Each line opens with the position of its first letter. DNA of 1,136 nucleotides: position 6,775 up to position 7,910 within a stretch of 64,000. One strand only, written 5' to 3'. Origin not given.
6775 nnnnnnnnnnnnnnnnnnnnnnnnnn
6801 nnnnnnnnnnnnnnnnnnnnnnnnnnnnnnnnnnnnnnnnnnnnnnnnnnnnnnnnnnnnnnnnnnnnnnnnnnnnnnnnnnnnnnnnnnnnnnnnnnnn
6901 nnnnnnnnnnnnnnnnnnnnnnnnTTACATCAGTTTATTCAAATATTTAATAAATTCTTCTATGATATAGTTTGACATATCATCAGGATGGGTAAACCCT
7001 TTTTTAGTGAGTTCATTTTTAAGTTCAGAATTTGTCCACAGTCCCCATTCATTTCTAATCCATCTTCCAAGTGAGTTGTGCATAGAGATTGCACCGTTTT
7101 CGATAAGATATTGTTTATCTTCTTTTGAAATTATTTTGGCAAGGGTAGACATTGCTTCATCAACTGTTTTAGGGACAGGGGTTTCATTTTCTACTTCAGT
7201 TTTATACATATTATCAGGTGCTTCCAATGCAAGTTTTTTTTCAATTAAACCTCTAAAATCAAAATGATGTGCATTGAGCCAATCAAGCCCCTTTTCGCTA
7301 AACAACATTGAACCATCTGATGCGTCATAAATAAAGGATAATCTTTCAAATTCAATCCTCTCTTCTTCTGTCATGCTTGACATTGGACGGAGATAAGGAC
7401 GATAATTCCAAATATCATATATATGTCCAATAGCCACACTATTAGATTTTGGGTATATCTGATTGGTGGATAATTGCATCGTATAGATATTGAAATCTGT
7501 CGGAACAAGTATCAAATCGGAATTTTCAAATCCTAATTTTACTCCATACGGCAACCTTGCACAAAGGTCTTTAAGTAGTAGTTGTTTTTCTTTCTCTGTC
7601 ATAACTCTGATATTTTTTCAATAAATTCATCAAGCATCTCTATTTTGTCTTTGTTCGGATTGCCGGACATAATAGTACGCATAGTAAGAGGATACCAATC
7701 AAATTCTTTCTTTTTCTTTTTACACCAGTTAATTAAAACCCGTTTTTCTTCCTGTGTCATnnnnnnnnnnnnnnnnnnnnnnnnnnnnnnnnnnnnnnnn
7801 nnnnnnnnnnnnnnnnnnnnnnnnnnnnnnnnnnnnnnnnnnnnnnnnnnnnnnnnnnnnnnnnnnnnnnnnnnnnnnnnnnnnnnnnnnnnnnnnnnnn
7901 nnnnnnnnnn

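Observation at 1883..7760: Family A: 6-7 tandemly scattered paralogs with conserved termini and hypervariable cores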

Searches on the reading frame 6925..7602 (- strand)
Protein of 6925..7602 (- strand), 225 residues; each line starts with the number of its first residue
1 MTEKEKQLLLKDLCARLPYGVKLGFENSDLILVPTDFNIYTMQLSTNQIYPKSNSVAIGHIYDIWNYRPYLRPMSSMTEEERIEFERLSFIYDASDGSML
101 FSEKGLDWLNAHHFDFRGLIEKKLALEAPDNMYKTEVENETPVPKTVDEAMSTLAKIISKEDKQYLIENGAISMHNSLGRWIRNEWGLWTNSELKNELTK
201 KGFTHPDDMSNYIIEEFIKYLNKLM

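Call 4: search_protein_families(library=pfam, proteins=[window:6925-7602:-], max_evalue=0.1)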
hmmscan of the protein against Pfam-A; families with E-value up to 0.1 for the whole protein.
window:6925-7602:- (225 aa): 2 families
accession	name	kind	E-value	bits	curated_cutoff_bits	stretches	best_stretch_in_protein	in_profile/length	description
PF20594.3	DUF6794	-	9.4e-23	80.4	27.1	1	143-221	1-83/83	Domain of unknown function (DUF6794)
PF20731.2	RE_NgoFVII_C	-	0.046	14.2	23.8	1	129-205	49-124/131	NgoFVII C-terminal B3-like DNA-binding domain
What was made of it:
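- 6940..7176 (-): DUF6794 (PF20594) C-terminal tail of member 5, a predicted five-helix bundle and an optional third module. Pfam E 9.4e-23, residues 143-221 (call 4).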

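Call 5: search_protein_families(library=phrogs, proteins=[window:6925-7602:-], max_evalue=0.01)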
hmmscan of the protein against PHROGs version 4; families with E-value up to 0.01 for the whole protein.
window:6925-7602:- (225 aa): 2 families
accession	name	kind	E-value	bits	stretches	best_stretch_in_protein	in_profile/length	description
phrog_16192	-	unknown function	1.8e-09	38.4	1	151-219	14-84/92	-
phrog_10841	-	unknown function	3.1e-08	35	1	8-88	3-75/163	-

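Call 27: search_protein_families(library=padloc, proteins=[window:6925-7602:-], max_evalue=0.1)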
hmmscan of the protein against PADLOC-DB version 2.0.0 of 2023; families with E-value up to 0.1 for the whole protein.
window:6925-7602:- (225 aa): 0 families

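Call 40: search_protein_families(library=ncbifam, proteins=[window:6925-7602:-], max_evalue=0.1)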
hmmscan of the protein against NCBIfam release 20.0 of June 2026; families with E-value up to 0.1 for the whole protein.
window:6925-7602:- (225 aa): 0 families

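Call 46: find_homologous_proteins(query=window:6925-7602:-)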
Query window:6925-7602:- (225 aa): 7982 proteins with E <= 0.001 among 8000 candidates; the best 120 are listed.
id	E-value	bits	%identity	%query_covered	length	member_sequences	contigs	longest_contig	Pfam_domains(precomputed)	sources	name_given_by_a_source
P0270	1.5e-148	510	100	100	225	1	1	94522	PF20594.4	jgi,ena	-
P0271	2.3e-144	496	96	100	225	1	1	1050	PF20594.4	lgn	-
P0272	2.9e-107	375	79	100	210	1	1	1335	PF20594.4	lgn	-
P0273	2.3e-83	297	66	98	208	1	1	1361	PF20594.4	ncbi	-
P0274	1.6e-71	258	57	98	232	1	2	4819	PF20594.4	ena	-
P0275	1.2e-70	255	55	98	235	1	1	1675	PF20594.4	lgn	-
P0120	2.5e-69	251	59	99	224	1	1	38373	PF20594.4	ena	-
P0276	2.6e-69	251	55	99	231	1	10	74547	PF20594.4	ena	-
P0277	2.9e-69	251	57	99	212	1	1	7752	PF20594.4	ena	-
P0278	3.4e-69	250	57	99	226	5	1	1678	PF20594.4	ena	-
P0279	3.8e-69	250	56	98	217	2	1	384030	PF20594.4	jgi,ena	-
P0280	4.2e-69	250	53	99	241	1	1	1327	PF20594.4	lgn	-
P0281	8.4e-69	249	57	99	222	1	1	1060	PF20594.4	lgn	-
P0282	9.3e-69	249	56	98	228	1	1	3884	PF20594.4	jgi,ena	-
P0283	9.6e-69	249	55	99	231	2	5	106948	PF20594.4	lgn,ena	-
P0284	1.2e-68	249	57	99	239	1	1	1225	PF20594.4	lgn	-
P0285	1.9e-68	248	57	98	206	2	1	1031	PF20594.4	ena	-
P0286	2.3e-68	248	58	99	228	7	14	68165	PF20594.4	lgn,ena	-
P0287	2.4e-68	248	59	99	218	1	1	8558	PF20594.4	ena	-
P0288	2.8e-68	247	57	98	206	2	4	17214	PF20594.4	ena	-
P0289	2.9e-68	247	59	99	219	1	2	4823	PF20594.4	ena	-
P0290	3.3e-68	247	58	99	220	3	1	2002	PF20594.4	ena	-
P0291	4.4e-68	247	57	99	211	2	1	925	PF20594.4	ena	-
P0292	6.5e-68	246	55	99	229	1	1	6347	PF20594.4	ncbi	-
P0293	1.2e-67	245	55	99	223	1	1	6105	PF20594.4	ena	-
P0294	2.0e-67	245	55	99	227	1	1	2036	PF20594.4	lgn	-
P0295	2.0e-67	245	56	99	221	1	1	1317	PF20594.4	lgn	-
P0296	2.4e-67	244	56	99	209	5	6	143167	PF20594.4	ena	-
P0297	4.7e-67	244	57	99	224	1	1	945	PF20594.4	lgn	-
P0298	5.8e-67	243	54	99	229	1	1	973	PF20594.4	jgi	jgi:hypothetical protein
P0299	6.4e-67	243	55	99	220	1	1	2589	PF20594.4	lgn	-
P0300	6.8e-67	243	57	98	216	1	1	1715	PF20594.4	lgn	-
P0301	8.0e-67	243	57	99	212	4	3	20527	PF20594.4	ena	-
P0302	1.0e-66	242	54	99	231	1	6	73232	PF20594.4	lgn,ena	-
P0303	1.1e-66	242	56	98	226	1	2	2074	PF20594.4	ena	-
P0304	1.2e-66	242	56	99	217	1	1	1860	PF20594.4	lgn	-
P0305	1.3e-66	242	56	99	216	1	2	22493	PF20594.4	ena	-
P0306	1.9e-66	242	55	99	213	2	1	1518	PF20594.4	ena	-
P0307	3.0e-66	241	57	99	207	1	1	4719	PF20594.4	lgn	-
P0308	3.3e-66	241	55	99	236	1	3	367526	PF20594.4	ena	-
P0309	3.6e-66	241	56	99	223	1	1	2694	PF20594.4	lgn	-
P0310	6.6e-66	240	53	99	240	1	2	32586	PF20594.4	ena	-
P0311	7.2e-66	240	51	99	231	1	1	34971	PF20594.4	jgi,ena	-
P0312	8.3e-66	239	58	99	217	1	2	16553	PF20594.4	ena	-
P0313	8.7e-66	239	55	99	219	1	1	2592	PF20594.4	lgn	-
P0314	1.2e-65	239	57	98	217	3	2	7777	PF20594.4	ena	-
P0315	1.3e-65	239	56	99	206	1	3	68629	PF20594.4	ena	-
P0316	1.9e-65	238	56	99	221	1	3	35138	PF20594.4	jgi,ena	-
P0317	2.2e-65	238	48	98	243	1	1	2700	PF20594.4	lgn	-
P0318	2.5e-65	238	54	99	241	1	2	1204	PF20594.4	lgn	-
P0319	2.9e-65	238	53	99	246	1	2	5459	PF20594.4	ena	-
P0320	3.0e-65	238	55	98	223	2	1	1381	PF20594.4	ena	-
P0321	4.7e-65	237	54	99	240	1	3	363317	PF20594.4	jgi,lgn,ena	-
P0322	5.0e-65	237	56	99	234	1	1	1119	PF20594.4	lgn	-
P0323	7.4e-65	236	68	70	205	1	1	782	PF20594.4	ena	-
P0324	9.4e-65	236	53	99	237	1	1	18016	PF20594.4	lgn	-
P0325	1.2e-64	236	53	96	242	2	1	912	PF20594.4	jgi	-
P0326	1.9e-64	235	55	99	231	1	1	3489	PF20594.4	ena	-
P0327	2.5e-64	235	55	99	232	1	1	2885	PF20594.4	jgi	-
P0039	2.6e-64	235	54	99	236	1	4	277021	PF20594.4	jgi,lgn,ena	-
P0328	4.3e-64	234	54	99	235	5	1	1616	PF20594.4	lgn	-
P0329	5.2e-64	234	53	99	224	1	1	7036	PF20594.4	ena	-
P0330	8.8e-64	233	55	99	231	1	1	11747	PF20594.4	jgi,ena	-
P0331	1.1e-63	233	52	99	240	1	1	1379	PF20594.4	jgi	jgi:hypothetical protein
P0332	2.0e-63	232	54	99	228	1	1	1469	PF20594.4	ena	-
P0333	2.4e-63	231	55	99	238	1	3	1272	PF20594.4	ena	-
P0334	2.7e-63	231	54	99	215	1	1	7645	PF20594.4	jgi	-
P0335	8.9e-63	230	55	99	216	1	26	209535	PF20594.4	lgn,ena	-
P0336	1.1e-62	229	52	99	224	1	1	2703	PF20594.4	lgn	-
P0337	1.3e-62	229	54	99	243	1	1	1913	PF20594.4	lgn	-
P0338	1.8e-62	229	54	99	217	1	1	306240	PF20594.4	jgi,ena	-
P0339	3.2e-62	228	52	99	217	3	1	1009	PF20594.4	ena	-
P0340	3.7e-62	228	54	98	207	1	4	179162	PF20594.4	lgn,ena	-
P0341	5.5e-62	227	54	98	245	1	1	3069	PF20594.4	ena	-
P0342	6.3e-62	227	54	99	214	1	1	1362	PF20594.4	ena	-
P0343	9.0e-62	226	53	99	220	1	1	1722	PF20594.4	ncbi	-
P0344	9.2e-62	226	55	99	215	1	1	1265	PF20594.4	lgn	-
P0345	9.4e-62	226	53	98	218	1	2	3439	PF20594.4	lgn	-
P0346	1.3e-61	226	55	99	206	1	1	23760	PF20594.4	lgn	-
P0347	1.5e-61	225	53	99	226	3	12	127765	PF20594.4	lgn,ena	-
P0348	1.6e-61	225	53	99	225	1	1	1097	PF20594.4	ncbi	-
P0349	2.0e-61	225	54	99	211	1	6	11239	PF20594.4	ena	-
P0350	2.1e-61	225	54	99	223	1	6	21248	PF20594.4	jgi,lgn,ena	-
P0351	6.0e-61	224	52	99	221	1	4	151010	PF20594.4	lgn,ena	-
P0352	1.1e-60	223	53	99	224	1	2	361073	PF20594.4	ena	-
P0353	1.4e-60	222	53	99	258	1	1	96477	PF20594.4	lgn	-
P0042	1.8e-60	222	54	99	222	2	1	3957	PF20594.4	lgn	-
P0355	2.1e-60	222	54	98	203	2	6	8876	PF20594.4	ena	-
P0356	2.6e-60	221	53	99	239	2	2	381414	PF20594.4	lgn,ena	-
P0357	4.0e-60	221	53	99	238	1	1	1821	PF20594.4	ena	-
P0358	4.5e-60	221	53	99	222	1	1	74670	PF20594.4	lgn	-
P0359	6.0e-60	220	52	98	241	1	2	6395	PF20594.4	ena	-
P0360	6.4e-60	220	55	99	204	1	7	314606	PF20594.4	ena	-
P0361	6.6e-60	220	56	99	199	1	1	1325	PF20594.4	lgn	-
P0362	1.1e-59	219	53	98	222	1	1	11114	PF20594.4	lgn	-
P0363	1.5e-59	219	51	100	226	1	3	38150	PF20594.4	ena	-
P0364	2.8e-59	218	52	99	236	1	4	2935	PF20594.4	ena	-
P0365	3.6e-59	218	50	99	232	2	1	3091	PF20594.4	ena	-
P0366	3.8e-59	218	52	99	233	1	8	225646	PF20594.4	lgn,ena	-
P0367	5.8e-59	217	52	99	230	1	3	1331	PF20594.4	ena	-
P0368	6.9e-59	217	51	99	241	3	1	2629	PF20594.4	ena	-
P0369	1.0e-58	216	50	97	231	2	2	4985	PF20594.4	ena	-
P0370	1.1e-58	216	50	99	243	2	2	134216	PF20594.4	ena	-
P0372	4.4e-58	214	52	99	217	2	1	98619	PF20594.4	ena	-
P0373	5.2e-58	214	52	99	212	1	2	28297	PF20594.4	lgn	-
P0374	6.7e-58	214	52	99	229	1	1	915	PF20594.4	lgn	-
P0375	8.3e-58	213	52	99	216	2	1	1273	PF20594.4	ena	-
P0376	8.7e-58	213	50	97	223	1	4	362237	PF20594.4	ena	-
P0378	3.3e-57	211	52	99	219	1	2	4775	PF20594.4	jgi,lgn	jgi:hypothetical protein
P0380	3.6e-57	211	50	99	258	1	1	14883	PF20594.4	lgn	-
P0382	5.4e-57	211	52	99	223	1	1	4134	PF20594.4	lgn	-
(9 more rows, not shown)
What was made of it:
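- On DUF6794 (PF20594): More than 100 related clusters carry the same fusion (call 46).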

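Call 58: predict_structure(alignment_id=A4)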
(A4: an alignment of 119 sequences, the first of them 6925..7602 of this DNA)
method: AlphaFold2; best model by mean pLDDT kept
length: 225 residues; sequences in the alignment: 119
mean_pLDDT: 80.3   pTM: 0.52
mean pLDDT of the five models: 80.3, 79.5, 79.2, 76.8, 69.7
residues with pLDDT >= 90: 75; 70-90: 106; 50-70: 24; < 50: 20
segments of 3 or more residues with pLDDT < 50: 28-38, 55-57, 136-140
pLDDT, mean of each block of 10 residues (from residue 1): 90 84 61 44 70 52 79 92 87 71 87 94 90 54 87 88 87 82 87 93 93 94 86
secondary structure, 60 per line:
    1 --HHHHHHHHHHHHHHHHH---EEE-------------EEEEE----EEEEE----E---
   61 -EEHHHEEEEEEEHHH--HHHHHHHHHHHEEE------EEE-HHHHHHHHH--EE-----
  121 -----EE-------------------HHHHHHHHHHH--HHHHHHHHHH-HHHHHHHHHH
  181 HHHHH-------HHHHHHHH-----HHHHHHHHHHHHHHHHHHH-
elements in order: H3-19 E23-25 E39-43 E48-52 E67-73 H79-89 E90-92 E99-101 H103-111 H147-157 H160-169 H171-185 H193-200 H206-224
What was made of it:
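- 7180..7602 (-): Family member 5, core domain (aa 1-141 of the 225-aa protein encoded by 6925-7602). AlphaFold shows the same core topology (call 58).
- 6940..7176 (-): Helices 147-224 (call 58).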

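Call 82: find_encoding_contigs(protein=P0272, flank=1500, max_places=1)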
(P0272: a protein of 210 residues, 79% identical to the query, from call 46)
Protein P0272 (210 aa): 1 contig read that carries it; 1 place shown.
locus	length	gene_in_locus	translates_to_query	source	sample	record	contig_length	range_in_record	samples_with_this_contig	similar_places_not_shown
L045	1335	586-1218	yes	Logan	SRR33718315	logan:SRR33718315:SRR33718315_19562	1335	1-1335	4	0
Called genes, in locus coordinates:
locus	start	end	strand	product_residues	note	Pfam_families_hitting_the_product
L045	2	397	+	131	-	?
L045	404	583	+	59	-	-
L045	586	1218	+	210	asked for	PF20594:DUF6794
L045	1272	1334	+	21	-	?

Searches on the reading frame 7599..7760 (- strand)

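Call 4: search_protein_families(library=pfam, proteins=[window:7599-7760:-], max_evalue=0.1)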
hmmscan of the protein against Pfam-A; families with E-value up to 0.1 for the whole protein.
window:7599-7760:- (53 aa): 2 families
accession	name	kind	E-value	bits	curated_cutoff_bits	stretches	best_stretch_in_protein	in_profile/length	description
PF01234.23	NNMT_PNMT_TEMT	-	0.048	13.3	25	1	4-41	90-126/261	NNMT/PNMT/TEMT family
PF04337.18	DUF480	-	0.065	13.8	25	1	2-34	2-34/149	Protein of unknown function, DUF480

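Call 5: search_protein_families(library=phrogs, proteins=[window:7599-7760:-], max_evalue=0.01)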
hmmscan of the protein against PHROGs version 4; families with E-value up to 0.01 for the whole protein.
window:7599-7760:- (53 aa): 0 families
